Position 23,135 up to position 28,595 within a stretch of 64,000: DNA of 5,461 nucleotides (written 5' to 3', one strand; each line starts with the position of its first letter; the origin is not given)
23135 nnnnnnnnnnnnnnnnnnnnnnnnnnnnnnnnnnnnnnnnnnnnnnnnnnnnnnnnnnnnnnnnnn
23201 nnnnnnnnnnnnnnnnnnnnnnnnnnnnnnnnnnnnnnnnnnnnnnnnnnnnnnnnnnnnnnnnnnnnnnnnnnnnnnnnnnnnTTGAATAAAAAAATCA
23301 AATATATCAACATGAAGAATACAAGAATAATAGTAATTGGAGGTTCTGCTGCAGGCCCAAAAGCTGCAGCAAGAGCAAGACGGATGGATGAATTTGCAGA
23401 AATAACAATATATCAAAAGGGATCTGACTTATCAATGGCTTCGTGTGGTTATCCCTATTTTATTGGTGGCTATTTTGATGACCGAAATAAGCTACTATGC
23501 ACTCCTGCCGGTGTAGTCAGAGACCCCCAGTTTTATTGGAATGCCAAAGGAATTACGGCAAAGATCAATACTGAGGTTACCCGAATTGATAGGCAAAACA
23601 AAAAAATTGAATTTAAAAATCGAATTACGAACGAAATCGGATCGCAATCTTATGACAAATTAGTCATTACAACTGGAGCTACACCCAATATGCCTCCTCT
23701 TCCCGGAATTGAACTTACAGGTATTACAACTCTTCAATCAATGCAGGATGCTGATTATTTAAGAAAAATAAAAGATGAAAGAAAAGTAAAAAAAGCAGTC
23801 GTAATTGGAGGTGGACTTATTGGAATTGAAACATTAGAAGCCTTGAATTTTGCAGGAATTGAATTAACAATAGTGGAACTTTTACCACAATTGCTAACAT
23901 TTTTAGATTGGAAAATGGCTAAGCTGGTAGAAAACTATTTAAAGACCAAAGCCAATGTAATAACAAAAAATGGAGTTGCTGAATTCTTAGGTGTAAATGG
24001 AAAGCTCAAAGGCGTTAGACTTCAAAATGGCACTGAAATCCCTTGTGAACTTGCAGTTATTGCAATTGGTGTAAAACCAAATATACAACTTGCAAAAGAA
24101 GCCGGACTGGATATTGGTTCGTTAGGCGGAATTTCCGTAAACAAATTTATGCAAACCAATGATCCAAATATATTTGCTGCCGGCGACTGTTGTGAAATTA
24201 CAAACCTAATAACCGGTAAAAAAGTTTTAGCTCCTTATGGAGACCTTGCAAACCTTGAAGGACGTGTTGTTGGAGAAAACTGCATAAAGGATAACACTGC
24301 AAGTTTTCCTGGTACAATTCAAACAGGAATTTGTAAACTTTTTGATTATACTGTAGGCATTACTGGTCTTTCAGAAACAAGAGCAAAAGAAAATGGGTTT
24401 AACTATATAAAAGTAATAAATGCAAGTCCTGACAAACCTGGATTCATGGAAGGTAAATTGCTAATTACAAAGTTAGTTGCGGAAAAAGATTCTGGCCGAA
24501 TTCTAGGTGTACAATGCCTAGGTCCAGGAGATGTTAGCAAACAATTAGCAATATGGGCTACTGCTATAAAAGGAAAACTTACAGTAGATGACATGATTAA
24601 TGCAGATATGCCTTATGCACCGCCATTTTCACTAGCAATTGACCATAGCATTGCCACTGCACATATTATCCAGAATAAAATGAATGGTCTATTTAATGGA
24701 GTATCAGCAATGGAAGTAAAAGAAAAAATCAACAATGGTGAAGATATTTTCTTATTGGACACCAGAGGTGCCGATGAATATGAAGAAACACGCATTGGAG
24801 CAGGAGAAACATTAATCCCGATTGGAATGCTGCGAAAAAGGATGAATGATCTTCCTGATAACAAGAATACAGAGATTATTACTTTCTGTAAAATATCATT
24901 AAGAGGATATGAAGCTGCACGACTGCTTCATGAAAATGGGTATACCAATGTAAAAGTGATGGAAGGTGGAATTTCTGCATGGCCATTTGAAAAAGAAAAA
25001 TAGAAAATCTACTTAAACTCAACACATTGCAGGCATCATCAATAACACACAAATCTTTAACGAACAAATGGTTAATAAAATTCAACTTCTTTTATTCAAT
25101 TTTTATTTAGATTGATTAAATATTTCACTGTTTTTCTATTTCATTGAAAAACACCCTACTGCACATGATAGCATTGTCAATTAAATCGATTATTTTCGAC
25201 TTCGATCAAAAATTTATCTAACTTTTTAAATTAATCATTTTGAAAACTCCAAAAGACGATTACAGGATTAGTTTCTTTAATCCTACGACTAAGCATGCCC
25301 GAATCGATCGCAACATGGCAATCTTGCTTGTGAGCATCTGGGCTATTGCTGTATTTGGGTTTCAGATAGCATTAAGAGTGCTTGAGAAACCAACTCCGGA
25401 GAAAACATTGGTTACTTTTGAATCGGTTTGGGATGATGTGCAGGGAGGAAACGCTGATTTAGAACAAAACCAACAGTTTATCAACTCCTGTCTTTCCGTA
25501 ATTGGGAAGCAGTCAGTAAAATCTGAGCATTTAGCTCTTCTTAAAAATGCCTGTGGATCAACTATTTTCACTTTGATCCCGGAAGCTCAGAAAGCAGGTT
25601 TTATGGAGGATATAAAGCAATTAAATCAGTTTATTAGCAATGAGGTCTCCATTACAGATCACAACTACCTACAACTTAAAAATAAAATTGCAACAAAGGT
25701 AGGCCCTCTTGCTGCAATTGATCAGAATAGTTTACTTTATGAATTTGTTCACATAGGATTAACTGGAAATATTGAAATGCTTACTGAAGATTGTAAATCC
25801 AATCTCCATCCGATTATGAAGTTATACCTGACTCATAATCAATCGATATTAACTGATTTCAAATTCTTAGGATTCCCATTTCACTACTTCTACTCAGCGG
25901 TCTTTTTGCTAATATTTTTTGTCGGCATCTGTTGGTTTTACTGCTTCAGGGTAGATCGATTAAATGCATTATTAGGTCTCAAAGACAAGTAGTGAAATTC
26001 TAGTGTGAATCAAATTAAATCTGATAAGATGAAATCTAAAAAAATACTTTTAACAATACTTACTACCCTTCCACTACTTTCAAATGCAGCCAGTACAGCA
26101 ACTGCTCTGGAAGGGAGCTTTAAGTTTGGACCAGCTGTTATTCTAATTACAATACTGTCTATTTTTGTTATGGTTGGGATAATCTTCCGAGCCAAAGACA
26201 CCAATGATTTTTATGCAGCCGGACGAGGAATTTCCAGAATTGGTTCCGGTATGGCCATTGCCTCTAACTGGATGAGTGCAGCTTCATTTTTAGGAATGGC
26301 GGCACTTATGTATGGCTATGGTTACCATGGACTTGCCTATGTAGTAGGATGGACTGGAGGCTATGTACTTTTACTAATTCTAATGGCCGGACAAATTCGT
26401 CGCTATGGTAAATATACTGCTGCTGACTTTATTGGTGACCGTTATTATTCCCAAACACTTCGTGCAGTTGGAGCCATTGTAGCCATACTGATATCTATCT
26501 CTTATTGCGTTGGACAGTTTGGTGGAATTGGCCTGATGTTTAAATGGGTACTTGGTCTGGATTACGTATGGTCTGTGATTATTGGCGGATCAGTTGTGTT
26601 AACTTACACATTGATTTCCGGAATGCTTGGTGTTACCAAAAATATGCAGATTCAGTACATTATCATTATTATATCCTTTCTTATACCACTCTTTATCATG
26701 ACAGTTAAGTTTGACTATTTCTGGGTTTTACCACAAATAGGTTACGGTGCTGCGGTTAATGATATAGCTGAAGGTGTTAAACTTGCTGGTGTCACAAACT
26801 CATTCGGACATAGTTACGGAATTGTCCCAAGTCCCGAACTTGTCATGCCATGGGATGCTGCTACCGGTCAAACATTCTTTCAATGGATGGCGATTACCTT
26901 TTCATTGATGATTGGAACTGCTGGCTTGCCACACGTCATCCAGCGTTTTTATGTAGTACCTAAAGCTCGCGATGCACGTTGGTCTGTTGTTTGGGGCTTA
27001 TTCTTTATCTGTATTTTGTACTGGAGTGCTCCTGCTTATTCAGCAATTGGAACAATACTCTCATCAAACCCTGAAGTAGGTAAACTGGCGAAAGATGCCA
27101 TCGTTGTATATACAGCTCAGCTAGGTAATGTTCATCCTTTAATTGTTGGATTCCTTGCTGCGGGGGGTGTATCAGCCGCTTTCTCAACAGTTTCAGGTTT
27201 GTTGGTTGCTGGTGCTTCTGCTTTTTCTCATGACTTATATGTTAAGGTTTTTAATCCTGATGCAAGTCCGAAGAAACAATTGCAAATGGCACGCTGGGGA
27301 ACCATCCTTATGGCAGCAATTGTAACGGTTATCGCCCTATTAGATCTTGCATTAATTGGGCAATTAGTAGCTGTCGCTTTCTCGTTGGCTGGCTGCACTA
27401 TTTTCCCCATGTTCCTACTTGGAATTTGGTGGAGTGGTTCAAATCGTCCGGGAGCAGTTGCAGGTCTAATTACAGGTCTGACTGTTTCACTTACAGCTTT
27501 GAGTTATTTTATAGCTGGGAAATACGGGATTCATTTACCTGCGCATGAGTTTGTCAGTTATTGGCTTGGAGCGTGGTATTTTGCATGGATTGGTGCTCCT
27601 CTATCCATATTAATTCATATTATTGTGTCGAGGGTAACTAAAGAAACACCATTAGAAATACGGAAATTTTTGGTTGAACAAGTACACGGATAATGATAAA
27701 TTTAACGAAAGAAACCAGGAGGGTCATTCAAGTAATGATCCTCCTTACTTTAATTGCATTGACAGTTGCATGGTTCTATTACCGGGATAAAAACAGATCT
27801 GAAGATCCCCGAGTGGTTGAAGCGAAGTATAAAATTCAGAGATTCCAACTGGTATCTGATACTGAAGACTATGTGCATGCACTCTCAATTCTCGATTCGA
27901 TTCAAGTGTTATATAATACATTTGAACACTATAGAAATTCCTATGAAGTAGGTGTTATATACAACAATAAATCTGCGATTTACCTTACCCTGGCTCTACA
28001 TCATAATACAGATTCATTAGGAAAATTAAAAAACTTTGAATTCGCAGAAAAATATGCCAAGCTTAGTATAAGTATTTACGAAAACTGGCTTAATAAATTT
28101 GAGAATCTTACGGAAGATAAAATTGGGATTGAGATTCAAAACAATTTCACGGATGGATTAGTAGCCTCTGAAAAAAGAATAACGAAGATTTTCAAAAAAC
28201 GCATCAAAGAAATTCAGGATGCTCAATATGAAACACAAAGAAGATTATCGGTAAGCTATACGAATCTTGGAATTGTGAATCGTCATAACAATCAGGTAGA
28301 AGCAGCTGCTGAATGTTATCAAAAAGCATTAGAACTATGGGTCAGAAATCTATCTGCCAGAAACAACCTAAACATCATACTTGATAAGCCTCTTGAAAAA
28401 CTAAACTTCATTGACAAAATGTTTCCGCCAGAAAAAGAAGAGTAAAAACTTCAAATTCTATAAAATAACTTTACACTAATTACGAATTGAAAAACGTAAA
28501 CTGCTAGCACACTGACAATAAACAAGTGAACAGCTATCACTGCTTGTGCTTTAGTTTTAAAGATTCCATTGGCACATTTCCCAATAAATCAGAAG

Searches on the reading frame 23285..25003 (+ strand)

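Call 4: search_protein_families(library=pfam, proteins=[window:23285-25003:+], max_evalue=0.01)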
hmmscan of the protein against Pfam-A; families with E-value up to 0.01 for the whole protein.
window:23285-25003:+ (572 aa): 9 families
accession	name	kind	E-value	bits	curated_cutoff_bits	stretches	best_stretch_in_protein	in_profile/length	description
PF07992.20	Pyr_redox_2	-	3.4e-57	194.5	26.1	1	14-305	2-280/291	Pyridine nucleotide-disulphide oxidoreductase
PF02852.28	Pyr_redox_dim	-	6.1e-15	55.8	25.3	1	350-453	4-107/110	Pyridine nucleotide-disulphide oxidoreductase, dimerisation domain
PF00581.25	Rhodanese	-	3.4e-14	53.5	22.2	1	475-566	2-99/102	Rhodanese-like domain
PF00070.33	Pyr_redox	-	1.4e-12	48.4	22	1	170-248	1-81/82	Pyridine nucleotide-disulphide oxidoreductase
PF13738.12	Pyr_redox_3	-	1.2e-07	31.7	30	2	93-300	99-305/305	Pyridine nucleotide-disulphide oxidoreductase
PF13434.12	Lys_Orn_oxgnase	-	0.00035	20.3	21.3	1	85-190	103-210/339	L-lysine 6-monooxygenase/L-ornithine 5-monooxygenase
PF01262.27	AlaDh_PNT_C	-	0.0006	19.7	23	0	10-42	26-56/214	Alanine dehydrogenase/PNT, C-terminal domain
PF03486.20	HI0933_like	-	0.0024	17.8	50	0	14-46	2-32/244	HI0933-like protein Rossmann domain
PF13241.12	NAD_binding_7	-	0.0062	17.5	22.1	0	169-218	8-58/104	Putative NAD(P)-binding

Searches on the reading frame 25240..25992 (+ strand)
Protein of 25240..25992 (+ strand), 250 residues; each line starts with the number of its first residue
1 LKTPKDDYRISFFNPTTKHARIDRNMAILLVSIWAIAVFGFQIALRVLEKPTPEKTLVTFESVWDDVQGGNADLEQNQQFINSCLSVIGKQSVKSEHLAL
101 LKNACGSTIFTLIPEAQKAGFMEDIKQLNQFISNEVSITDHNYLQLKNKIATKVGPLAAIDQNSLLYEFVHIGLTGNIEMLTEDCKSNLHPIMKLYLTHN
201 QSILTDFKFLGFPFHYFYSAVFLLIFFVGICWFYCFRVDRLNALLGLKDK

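Call 4: search_protein_families(library=pfam, proteins=[window:25240-25992:+], max_evalue=0.01)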
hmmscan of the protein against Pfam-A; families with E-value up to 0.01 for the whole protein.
window:25240-25992:+ (250 aa): 2 families
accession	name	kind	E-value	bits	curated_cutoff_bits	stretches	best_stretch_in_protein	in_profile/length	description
PF13937.11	DUF4212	-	1.4e-08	35.4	30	1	204-243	34-74/79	Domain of unknown function (DUF4212)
PF11755.13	DUF3311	-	0.0015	18.9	30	1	207-242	22-55/61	Protein of unknown function (DUF3311)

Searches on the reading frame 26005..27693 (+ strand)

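Call 4: search_protein_families(library=pfam, proteins=[window:26005-27693:+], max_evalue=0.01)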
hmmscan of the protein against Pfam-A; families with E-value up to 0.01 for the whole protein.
window:26005-27693:+ (562 aa): 1 family
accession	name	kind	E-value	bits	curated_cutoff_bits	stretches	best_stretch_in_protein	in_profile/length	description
PF00474.23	SSF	-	1.1e-51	176.4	22.8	1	69-491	1-406/406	Sodium:solute symporter family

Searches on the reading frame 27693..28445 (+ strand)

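Call 4: search_protein_families(library=pfam, proteins=[window:27693-28445:+], max_evalue=0.01)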
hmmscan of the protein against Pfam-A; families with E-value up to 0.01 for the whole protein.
window:27693-28445:+ (250 aa): 5 families
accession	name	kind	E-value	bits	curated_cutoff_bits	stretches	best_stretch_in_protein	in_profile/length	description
PF00515.34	TPR_1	-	1.1e-07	31.8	27.8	1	188-215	3-30/34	Tetratricopeptide repeat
PF07719.23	TPR_2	-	1.1e-05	25.6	27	1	189-215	4-30/34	Tetratricopeptide repeat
PF13424.12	TPR_12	-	1.3e-05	25.7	30.1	1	184-215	43-74/77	Tetratricopeptide repeat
PF13374.12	TPR_10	-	0.00011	22.5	27.5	1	188-220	4-36/42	Tetratricopeptide repeat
PF13181.12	TPR_8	-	0.0021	18.5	25.7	0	188-215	3-30/34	Tetratricopeptide repeat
